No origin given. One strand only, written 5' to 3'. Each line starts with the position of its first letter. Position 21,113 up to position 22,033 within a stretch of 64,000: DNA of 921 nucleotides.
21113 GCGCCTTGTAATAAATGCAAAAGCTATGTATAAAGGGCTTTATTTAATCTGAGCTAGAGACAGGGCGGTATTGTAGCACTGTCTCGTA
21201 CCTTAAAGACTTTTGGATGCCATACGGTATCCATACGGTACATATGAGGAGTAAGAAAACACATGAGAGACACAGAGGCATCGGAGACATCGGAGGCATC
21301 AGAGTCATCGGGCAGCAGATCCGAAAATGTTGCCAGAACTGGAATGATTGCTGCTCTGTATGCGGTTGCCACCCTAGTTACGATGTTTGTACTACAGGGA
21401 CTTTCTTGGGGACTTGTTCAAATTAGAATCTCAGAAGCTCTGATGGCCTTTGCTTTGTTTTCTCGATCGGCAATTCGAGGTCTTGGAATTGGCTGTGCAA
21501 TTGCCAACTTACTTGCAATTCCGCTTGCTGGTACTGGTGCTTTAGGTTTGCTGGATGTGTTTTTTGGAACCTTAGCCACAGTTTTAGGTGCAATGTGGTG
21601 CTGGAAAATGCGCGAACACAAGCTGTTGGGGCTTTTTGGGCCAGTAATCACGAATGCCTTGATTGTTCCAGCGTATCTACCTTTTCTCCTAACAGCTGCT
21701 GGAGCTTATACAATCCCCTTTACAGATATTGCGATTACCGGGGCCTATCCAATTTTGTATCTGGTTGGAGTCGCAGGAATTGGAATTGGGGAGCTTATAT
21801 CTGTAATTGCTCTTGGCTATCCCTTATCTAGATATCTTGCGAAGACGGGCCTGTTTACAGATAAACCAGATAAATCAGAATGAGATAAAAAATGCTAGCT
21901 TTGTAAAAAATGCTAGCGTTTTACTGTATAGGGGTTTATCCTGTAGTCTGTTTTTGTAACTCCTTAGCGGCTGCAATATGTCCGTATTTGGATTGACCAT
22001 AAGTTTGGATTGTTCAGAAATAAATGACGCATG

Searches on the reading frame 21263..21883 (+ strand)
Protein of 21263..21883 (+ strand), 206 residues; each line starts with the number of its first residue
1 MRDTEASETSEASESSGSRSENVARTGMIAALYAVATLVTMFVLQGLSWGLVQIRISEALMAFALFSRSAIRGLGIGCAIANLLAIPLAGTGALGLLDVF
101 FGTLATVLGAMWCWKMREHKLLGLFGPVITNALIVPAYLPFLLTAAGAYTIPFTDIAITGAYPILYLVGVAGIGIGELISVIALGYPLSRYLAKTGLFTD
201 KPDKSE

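Call 3: search_protein_families(library=pfam, proteins=[window:21263-21883:+], max_evalue=0.01)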
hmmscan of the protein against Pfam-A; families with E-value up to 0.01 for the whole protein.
window:21263-21883:+ (206 aa): 1 family
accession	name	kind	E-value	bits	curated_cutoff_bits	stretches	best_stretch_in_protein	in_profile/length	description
PF06177.16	QueT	-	2.1e-31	109.6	33.7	1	24-194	2-141/141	QueT transporter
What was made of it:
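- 21263..21883 (+): QueT-family membrane protein gene. It lies upstream of the GT gene in many Coriobacteriia. Pfam QueT, 109.6 bits (call 3).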

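Call 4: search_protein_families(library=ncbifam, proteins=[window:21263-21883:+], max_evalue=0.01)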
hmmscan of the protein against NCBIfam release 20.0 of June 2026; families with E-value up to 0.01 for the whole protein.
window:21263-21883:+ (206 aa): 0 families
